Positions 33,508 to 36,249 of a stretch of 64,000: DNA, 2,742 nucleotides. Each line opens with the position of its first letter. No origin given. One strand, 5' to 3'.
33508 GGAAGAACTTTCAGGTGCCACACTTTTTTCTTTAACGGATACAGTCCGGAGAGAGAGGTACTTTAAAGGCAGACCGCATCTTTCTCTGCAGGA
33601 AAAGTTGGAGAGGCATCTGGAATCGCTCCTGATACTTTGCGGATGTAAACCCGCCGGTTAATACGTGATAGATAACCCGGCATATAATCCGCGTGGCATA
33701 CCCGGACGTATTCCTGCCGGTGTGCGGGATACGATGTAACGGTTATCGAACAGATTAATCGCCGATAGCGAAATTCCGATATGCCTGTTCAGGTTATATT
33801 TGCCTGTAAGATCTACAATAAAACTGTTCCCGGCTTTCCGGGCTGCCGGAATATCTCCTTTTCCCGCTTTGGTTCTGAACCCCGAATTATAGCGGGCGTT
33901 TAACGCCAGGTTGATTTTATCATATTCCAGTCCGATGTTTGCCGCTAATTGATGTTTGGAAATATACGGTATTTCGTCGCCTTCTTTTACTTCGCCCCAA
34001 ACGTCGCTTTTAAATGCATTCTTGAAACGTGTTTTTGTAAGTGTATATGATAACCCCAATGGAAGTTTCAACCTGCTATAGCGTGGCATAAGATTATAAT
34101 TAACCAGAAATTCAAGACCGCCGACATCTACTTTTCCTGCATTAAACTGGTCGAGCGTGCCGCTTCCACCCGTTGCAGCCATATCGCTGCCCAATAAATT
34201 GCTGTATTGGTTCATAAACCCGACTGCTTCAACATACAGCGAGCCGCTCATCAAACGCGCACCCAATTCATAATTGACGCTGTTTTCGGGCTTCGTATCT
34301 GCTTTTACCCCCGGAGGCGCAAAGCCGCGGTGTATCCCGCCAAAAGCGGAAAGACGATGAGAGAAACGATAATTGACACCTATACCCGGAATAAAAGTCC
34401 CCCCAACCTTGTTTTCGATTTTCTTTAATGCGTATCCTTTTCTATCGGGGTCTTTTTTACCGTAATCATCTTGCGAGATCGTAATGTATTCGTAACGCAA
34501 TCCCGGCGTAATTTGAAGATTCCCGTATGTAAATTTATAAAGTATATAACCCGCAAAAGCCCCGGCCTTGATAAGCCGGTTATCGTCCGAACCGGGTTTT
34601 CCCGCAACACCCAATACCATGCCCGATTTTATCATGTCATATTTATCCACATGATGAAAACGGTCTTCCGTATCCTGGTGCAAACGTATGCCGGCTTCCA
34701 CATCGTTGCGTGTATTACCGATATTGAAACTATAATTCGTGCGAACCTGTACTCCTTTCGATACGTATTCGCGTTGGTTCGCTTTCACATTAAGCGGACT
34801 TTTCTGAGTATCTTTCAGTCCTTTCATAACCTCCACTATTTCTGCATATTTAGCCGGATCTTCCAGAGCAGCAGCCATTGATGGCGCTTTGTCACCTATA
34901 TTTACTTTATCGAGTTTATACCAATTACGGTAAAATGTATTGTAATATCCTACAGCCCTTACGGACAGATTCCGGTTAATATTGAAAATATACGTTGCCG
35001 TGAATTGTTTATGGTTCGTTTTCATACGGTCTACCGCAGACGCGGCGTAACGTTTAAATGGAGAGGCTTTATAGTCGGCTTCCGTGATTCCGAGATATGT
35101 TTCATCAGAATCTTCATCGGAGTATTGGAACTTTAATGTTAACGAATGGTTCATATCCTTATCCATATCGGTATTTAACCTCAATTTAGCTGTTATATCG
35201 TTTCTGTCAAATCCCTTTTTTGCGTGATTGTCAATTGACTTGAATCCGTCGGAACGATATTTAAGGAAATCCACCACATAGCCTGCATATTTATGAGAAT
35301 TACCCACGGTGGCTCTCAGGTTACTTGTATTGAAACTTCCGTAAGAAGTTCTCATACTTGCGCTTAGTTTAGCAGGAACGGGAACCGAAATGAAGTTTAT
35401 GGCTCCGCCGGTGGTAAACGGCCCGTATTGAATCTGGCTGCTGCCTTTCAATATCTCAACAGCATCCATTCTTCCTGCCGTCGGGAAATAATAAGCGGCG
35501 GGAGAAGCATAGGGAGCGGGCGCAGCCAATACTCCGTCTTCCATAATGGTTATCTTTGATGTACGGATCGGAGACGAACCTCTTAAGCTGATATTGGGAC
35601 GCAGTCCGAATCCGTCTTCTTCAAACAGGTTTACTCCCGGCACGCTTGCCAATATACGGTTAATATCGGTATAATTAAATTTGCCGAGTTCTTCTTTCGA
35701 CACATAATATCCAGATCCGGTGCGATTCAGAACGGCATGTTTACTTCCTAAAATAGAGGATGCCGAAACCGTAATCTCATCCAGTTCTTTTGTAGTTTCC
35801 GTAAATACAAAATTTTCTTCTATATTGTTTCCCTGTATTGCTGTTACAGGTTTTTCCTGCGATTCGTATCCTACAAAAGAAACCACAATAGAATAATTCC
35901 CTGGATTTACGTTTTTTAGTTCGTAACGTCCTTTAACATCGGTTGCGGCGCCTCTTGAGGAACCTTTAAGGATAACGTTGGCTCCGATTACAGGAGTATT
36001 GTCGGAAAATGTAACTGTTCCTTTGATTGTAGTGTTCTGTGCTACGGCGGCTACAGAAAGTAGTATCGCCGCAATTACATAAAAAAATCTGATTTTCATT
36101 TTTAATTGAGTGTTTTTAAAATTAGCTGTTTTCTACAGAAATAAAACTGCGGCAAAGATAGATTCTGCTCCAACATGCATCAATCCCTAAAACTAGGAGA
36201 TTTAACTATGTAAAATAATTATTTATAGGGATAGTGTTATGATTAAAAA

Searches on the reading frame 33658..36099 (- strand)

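Call 78: search_protein_families(library=pfam, proteins=[window:33658-36099:-])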
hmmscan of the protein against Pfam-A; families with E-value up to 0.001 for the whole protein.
window:33658-36099:- (813 aa): 6 families
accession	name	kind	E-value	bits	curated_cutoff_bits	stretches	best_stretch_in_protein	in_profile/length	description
PF00593.30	TonB_dep_Rec_b-barrel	-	2.8e-35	123.5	27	1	356-783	53-436/436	TonB dependent receptor-like, beta-barrel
PF13715.12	CarbopepD_reg_2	-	3.9e-23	81.7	32.2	1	25-111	1-88/88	CarboxypepD_reg-like domain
PF13620.12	CarboxypepD_reg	-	1.2e-16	61.3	32.3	1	24-97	1-79/82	Carboxypeptidase regulatory-like domain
PF07715.20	Plug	-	5e-14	53.1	23.9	1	129-233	8-107/107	TonB-dependent Receptor Plug Domain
PF14905.12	OMP_b-brl_3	-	2.5e-05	24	27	1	442-556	49-156/408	Outer membrane protein beta-barrel family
PF16640.11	Big_3_5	-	0.00073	20.5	35.5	0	16-79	20-73/88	Bacterial Ig-like domain (group 3)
